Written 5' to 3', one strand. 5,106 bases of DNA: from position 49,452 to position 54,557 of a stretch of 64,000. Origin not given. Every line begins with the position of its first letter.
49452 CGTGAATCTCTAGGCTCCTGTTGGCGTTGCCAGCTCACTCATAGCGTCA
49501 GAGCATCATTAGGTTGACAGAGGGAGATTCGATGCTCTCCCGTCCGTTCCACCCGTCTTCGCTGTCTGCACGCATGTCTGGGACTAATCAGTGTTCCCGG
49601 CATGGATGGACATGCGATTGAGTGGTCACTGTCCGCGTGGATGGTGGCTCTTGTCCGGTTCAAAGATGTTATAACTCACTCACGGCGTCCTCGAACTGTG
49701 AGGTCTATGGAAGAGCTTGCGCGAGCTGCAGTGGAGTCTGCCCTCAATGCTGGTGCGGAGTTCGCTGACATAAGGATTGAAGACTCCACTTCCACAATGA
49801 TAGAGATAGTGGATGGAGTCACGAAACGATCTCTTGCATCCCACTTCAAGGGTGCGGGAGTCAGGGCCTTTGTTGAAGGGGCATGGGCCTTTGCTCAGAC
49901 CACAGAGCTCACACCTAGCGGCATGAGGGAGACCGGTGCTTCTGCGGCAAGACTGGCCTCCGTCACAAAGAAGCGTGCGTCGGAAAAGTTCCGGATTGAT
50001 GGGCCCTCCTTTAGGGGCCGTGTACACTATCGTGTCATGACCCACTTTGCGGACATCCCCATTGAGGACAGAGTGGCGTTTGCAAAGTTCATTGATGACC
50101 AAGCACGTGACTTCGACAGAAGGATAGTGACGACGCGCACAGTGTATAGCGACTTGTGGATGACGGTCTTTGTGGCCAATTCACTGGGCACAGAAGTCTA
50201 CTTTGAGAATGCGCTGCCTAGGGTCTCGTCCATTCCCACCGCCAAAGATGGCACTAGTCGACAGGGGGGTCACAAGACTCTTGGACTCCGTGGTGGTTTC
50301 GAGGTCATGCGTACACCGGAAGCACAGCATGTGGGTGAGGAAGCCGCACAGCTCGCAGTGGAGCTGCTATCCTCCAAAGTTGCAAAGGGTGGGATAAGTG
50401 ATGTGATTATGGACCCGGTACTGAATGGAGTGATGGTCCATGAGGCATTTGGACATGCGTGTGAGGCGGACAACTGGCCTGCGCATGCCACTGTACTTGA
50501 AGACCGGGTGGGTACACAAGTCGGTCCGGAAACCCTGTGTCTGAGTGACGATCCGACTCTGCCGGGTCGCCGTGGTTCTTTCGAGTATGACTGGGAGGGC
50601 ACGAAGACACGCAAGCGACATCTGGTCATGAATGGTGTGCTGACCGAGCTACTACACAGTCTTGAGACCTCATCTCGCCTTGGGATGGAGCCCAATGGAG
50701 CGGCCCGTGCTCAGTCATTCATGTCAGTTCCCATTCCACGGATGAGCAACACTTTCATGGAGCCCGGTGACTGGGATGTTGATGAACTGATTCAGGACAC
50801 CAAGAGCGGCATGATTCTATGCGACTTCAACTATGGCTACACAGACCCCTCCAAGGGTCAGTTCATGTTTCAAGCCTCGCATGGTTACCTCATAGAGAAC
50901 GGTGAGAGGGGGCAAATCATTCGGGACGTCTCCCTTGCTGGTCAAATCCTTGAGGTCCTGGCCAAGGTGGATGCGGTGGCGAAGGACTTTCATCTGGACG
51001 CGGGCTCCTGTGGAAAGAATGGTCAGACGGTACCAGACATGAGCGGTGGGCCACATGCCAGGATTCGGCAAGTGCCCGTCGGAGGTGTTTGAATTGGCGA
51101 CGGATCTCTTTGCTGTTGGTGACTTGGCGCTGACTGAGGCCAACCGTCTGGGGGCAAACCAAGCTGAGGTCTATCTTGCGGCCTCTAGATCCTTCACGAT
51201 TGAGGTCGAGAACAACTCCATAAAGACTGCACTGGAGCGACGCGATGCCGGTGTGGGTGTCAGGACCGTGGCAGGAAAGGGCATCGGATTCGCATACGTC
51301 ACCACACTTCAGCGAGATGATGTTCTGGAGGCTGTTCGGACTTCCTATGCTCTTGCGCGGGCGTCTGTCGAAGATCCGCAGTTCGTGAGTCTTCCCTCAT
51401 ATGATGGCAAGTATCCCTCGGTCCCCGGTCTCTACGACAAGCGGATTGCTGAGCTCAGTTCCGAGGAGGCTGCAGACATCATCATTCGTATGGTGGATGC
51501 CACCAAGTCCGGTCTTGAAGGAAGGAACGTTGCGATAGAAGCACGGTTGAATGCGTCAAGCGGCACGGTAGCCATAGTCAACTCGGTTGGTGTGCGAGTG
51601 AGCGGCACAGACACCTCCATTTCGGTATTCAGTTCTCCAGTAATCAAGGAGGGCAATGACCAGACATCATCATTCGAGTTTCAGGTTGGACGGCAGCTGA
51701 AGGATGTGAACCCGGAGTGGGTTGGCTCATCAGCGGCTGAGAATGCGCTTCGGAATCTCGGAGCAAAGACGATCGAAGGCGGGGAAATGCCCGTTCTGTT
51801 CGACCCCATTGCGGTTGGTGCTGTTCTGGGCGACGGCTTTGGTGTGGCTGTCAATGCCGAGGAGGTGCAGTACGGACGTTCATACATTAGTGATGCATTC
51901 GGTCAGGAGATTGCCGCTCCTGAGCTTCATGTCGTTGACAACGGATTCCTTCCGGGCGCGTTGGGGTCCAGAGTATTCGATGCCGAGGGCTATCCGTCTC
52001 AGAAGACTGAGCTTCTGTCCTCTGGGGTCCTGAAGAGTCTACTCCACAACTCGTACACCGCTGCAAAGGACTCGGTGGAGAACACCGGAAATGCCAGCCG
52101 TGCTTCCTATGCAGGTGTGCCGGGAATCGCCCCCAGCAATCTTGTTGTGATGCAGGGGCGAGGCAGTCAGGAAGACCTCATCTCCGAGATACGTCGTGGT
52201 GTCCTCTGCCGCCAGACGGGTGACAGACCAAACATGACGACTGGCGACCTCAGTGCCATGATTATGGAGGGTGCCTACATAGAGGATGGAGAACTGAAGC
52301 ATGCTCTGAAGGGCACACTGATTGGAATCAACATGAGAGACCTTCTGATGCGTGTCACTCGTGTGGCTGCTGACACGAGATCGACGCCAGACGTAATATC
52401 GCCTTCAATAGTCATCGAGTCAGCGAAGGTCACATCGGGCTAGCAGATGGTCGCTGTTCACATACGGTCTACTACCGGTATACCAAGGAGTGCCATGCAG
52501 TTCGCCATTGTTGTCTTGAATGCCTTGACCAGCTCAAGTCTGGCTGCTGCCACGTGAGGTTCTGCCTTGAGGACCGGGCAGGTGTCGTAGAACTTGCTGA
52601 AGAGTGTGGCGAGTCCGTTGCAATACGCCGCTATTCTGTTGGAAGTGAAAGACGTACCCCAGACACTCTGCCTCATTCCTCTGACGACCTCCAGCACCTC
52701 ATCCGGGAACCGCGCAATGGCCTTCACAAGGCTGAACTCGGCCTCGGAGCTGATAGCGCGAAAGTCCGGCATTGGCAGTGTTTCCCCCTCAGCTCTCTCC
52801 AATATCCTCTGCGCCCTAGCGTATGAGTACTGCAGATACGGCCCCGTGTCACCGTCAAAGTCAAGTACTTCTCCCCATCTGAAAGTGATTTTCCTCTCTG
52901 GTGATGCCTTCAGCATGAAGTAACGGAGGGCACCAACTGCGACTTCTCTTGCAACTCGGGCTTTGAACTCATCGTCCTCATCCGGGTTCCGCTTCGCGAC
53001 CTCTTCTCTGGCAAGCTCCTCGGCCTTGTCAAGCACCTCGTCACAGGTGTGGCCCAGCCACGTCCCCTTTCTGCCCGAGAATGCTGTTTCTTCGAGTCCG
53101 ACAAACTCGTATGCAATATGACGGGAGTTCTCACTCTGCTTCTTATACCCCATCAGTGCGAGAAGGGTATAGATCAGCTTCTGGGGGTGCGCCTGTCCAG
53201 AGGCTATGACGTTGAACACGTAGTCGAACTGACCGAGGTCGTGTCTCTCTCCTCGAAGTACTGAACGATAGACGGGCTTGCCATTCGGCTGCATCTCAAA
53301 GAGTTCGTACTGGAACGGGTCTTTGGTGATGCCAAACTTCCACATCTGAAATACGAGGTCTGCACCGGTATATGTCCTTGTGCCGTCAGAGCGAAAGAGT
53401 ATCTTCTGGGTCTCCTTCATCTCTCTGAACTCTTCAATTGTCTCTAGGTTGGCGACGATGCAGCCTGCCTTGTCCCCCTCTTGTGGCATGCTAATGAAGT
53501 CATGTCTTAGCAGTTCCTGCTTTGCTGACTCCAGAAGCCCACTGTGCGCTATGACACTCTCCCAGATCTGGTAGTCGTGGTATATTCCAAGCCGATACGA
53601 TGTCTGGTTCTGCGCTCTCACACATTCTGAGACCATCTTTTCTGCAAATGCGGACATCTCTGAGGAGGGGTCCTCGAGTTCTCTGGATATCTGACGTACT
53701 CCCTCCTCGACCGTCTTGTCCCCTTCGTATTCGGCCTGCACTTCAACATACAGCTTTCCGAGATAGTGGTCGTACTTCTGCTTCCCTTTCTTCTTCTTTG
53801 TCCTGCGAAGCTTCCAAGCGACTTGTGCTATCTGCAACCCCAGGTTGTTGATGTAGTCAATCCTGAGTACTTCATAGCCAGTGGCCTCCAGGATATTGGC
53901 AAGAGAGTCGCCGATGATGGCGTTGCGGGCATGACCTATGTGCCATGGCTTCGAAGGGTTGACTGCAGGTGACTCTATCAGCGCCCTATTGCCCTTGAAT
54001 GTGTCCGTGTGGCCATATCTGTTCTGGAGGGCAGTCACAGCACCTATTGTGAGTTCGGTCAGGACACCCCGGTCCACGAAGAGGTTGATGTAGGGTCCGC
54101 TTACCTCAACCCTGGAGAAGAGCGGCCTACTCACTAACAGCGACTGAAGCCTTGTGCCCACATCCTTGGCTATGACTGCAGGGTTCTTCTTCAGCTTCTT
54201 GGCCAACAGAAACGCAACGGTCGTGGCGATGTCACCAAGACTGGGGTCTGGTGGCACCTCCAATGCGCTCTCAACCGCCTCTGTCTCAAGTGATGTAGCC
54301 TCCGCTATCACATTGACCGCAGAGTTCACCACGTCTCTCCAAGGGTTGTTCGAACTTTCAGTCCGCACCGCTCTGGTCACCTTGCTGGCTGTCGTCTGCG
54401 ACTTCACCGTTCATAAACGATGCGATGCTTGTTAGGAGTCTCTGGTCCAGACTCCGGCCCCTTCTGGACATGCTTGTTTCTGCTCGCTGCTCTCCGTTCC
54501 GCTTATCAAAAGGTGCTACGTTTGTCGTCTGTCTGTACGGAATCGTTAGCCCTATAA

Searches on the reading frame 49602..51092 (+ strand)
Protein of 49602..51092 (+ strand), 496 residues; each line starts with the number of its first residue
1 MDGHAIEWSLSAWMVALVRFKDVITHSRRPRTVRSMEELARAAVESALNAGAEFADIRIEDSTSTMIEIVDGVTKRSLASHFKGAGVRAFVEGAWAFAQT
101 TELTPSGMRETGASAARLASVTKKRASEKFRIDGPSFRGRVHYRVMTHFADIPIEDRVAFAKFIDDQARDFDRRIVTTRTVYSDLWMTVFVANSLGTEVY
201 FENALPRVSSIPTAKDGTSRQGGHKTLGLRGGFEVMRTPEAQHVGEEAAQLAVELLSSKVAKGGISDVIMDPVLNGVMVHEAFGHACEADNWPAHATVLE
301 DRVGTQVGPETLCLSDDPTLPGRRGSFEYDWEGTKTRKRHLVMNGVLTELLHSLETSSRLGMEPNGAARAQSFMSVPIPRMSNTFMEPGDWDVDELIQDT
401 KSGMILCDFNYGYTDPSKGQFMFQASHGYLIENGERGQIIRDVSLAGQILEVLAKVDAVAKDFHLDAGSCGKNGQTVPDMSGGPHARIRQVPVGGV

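Call 3: search_protein_families(library=pfam, proteins=[window:49602-51092:+], max_evalue=1)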
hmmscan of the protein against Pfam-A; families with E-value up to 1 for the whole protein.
window:49602-51092:+ (496 aa): 3 families
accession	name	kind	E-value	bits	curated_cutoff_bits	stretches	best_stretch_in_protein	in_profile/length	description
PF19289.4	PmbA_TldD_3rd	-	1.3e-59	201.5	22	1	267-495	5-220/220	PmbA/TldA metallopeptidase C-terminal domain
PF19290.4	PmbA_TldD_2nd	-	1.7e-14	54.6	20.9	1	148-256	2-109/109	PmbA/TldA metallopeptidase central domain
PF01523.21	PmbA_TldD_1st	-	1.5e-11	44.7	20.9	1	55-119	1-65/65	PmbA/TldA metallopeptidase domain 1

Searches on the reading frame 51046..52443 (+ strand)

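Call 3: search_protein_families(library=pfam, proteins=[window:51046-52443:+], max_evalue=1)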
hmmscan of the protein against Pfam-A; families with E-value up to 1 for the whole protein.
window:51046-52443:+ (465 aa): 3 families
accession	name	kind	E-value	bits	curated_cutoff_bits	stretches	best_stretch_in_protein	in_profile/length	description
PF19289.4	PmbA_TldD_3rd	-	2.5e-59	200.5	22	1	246-463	2-219/220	PmbA/TldA metallopeptidase C-terminal domain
PF01523.21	PmbA_TldD_1st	-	4e-12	46.5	20.9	1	40-104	1-65/65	PmbA/TldA metallopeptidase domain 1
PF19290.4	PmbA_TldD_2nd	-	1.5e-09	38.7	20.9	1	134-238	3-109/109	PmbA/TldA metallopeptidase central domain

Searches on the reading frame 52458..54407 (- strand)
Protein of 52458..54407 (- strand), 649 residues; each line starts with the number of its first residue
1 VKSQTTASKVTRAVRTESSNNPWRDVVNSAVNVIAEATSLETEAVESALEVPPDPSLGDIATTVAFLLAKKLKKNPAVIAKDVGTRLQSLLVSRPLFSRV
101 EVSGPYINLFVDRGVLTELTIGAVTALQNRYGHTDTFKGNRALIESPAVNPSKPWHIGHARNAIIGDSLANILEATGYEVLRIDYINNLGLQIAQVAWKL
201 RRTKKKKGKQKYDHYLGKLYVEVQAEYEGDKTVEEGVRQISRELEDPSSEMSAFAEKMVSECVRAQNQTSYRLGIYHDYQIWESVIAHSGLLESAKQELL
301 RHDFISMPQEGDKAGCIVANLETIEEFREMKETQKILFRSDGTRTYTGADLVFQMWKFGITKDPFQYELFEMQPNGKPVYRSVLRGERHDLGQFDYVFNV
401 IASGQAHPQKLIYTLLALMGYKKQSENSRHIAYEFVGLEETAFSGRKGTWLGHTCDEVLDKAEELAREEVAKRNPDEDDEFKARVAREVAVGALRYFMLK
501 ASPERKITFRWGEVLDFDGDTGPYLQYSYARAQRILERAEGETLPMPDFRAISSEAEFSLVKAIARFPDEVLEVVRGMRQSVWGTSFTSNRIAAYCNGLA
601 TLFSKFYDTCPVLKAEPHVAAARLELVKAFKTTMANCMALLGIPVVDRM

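Call 35: search_protein_families(library=pfam, proteins=[window:52458-54407:-], max_evalue=0.001)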
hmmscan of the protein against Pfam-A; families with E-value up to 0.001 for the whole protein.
window:52458-54407:- (649 aa): 4 families
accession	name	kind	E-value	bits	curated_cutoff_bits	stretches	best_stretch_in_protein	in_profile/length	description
PF00750.26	tRNA-synt_1d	-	2.4e-30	106.2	23.3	2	136-351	16-219/349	tRNA synthetases class I (R), catalytic domain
PF05746.21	DALR_1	-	7.3e-27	94.2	22.3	1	525-649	1-117/117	DALR anticodon binding domain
PF03485.21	Arg_tRNA_synt_N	-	4.2e-16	59.8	21.5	1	32-111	9-85/85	Arginyl tRNA synthetase N terminal domain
PF01406.26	tRNA-synt_1e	-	0.00017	21.5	27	1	155-216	23-84/301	tRNA synthetases class I (C) catalytic domain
